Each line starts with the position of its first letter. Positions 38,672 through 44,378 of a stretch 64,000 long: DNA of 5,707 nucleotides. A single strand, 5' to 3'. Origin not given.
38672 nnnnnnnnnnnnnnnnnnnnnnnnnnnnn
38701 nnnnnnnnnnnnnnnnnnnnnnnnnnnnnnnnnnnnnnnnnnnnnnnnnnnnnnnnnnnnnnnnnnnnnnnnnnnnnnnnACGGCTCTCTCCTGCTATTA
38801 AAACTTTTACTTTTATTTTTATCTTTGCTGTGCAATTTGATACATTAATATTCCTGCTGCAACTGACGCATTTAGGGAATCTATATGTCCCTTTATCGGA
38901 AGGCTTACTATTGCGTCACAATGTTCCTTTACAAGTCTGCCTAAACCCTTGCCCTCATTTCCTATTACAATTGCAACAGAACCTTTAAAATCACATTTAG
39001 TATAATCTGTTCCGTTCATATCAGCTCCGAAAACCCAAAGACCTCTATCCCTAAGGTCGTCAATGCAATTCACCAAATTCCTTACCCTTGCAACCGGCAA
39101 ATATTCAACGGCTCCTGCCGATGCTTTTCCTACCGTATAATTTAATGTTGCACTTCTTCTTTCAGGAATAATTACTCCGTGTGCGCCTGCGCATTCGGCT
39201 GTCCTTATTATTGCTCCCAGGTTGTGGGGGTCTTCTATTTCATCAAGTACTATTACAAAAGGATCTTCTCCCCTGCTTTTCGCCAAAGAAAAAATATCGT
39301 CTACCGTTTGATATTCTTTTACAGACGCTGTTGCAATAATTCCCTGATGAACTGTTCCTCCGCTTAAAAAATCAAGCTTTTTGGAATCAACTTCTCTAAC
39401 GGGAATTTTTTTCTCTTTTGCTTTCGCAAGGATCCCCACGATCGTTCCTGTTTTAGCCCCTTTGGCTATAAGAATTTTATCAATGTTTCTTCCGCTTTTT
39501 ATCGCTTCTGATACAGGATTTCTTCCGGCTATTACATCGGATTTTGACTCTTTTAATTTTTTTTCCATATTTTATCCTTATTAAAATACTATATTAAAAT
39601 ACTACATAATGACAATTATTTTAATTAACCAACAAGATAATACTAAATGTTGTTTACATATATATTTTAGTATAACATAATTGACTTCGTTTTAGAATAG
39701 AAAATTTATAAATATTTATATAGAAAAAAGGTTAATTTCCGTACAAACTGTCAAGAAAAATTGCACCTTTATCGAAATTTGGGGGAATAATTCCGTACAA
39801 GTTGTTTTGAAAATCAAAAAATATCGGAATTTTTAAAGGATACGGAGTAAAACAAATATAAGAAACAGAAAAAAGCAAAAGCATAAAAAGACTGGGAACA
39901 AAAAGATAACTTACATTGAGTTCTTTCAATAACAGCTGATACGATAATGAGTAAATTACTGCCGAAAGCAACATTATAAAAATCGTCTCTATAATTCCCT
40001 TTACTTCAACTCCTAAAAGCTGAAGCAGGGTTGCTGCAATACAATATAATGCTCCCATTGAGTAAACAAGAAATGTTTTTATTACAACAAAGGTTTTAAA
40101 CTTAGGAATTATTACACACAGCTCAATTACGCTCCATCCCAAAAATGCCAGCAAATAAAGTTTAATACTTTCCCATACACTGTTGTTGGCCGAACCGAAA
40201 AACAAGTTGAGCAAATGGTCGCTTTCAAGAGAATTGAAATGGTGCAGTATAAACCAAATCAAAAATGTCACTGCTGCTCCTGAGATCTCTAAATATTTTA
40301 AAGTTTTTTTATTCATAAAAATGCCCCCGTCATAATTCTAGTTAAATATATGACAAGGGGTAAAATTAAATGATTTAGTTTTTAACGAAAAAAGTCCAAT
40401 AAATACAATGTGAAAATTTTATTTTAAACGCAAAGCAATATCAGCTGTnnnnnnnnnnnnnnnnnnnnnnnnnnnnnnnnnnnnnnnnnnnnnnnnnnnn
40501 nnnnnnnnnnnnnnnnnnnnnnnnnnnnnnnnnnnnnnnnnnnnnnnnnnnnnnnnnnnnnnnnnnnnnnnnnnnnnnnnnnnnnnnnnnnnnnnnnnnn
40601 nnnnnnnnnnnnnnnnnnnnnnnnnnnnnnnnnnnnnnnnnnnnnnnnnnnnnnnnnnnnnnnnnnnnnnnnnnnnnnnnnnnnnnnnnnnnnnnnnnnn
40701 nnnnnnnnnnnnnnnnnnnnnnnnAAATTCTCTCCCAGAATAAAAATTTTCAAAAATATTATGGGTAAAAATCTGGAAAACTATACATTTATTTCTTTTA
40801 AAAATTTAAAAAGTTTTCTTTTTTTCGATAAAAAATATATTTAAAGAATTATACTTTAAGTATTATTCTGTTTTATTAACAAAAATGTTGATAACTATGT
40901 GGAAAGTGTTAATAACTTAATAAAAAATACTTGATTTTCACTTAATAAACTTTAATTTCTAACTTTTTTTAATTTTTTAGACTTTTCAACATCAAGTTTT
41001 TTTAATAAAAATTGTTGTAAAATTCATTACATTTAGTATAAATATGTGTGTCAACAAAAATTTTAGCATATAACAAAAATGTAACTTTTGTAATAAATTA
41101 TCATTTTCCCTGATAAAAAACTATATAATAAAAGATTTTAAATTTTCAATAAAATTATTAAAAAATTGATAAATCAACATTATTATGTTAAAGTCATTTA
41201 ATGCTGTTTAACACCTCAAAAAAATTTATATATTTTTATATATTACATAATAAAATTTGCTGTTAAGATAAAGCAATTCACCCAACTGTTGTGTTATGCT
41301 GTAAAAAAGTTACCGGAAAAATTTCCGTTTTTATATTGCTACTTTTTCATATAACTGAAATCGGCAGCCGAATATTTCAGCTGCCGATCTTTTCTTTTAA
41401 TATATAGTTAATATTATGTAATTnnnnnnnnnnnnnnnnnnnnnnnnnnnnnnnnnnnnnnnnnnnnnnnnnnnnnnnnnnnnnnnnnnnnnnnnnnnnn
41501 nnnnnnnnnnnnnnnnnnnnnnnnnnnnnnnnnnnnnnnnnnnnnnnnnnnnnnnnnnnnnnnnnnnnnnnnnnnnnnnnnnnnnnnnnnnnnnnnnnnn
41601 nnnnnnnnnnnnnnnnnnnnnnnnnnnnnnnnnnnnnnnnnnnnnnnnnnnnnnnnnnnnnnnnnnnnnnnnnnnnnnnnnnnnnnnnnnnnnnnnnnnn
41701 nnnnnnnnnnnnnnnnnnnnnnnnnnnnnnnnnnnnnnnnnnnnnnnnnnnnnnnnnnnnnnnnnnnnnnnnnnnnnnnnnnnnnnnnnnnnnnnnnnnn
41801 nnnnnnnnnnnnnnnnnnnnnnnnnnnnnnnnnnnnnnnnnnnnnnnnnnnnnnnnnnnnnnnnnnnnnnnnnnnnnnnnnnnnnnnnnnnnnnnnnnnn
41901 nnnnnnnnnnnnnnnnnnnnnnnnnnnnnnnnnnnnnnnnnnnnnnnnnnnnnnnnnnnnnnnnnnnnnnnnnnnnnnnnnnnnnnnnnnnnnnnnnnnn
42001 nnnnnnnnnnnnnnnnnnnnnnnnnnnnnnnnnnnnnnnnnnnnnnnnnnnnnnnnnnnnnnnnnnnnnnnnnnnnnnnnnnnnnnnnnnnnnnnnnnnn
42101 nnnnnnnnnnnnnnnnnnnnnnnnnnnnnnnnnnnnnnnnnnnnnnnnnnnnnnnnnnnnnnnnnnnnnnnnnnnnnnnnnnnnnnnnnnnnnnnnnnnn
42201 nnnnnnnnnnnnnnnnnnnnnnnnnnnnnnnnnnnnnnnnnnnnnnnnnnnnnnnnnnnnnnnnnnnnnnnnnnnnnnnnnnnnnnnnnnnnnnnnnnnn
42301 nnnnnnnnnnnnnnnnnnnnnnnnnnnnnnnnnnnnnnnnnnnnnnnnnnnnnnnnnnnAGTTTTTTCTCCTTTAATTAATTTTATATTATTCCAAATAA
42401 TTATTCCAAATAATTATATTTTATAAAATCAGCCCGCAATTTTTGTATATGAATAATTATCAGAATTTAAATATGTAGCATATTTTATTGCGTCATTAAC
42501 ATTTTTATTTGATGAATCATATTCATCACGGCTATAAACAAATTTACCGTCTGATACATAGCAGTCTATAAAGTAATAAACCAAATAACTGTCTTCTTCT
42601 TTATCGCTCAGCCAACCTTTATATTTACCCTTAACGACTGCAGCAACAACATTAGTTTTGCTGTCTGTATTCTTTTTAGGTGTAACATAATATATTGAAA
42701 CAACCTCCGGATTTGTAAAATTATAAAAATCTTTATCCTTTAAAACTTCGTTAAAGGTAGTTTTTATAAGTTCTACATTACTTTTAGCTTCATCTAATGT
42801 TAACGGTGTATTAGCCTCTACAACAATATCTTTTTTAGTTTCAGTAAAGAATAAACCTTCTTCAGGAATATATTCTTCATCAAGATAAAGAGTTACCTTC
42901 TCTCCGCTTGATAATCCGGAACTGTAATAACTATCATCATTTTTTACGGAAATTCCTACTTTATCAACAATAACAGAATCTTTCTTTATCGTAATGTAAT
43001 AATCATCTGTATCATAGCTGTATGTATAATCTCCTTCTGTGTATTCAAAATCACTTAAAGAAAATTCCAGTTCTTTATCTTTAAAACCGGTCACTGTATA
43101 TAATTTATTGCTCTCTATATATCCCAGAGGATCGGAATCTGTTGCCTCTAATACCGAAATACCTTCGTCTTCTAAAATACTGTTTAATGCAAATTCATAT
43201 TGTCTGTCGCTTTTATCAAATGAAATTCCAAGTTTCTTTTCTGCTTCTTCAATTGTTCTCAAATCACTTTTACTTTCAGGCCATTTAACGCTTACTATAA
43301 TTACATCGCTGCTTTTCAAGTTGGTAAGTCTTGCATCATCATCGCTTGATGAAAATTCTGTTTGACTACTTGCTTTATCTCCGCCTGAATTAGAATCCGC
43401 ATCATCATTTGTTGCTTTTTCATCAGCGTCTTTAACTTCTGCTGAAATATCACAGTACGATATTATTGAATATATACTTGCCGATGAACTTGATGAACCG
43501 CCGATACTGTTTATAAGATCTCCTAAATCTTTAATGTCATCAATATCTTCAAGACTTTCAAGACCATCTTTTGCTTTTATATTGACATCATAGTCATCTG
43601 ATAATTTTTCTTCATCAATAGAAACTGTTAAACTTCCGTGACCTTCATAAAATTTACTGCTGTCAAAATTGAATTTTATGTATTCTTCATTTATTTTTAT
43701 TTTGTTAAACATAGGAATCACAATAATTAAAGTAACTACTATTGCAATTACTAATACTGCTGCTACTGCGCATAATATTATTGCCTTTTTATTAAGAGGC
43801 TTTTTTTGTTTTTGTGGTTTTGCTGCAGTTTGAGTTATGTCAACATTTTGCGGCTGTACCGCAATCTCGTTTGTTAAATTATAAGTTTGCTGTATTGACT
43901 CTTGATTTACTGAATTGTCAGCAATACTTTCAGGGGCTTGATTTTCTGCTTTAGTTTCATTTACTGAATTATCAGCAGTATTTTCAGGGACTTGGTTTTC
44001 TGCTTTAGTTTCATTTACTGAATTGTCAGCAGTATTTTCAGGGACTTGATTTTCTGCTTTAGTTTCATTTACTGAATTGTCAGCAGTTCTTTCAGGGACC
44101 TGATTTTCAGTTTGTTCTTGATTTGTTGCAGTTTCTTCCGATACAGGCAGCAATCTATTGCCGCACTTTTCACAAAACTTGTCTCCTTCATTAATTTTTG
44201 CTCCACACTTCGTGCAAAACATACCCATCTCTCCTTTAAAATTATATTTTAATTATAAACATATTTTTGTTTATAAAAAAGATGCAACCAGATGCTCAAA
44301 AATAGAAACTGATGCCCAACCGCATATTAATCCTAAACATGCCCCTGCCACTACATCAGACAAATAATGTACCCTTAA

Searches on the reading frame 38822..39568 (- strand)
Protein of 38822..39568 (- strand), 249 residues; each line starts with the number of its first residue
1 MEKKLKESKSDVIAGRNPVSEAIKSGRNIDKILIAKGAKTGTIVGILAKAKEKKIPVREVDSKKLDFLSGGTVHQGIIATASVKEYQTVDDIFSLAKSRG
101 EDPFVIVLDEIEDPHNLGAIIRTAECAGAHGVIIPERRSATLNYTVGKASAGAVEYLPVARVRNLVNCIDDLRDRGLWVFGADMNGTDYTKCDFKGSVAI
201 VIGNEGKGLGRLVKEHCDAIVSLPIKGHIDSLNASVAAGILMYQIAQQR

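Call 78: search_protein_families(library=pfam, proteins=[window:38822-39568:-], max_evalue=0.00001)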
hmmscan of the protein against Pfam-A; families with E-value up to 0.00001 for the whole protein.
window:38822-39568:- (249 aa): 2 families
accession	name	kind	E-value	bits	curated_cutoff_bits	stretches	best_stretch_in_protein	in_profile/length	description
PF00588.24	SpoU_methylase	-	5.1e-46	156.8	29.7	1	104-243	2-142/142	SpoU rRNA Methylase family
PF08032.17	SpoU_sub_bind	-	9.1e-20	71.2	22.8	1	13-86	2-75/76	RNA 2'-O ribose methyltransferase substrate binding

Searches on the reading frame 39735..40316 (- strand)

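Call 78: search_protein_families(library=pfam, proteins=[window:39735-40316:-], max_evalue=0.00001)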
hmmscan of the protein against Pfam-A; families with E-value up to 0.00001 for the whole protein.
window:39735-40316:- (194 aa): 1 family
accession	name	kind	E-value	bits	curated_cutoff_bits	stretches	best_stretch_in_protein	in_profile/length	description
PF20122.4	DUF6512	-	5.8e-07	30.1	26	1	11-176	14-181/181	Family of unknown function (DUF6512)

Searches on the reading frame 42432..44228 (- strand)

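Call 60: search_protein_families(library=pfam, proteins=[window:42432-44228:-], max_evalue=0.001)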
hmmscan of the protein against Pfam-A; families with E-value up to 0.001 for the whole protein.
window:42432-44228:- (599 aa): 3 families
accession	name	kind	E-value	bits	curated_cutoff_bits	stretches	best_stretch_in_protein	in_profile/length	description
PF13240.11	Zn_Ribbon_1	-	5.1e-08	32.9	25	1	4-26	1-23/23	zinc-ribbon domain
PF12773.13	DZR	-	0.00042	20.9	27.3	1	5-26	1-22/45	Double zinc ribbon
PF13248.11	Zn_ribbon_3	-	0.00048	19.9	27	1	5-26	5-26/26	zinc-ribbon domain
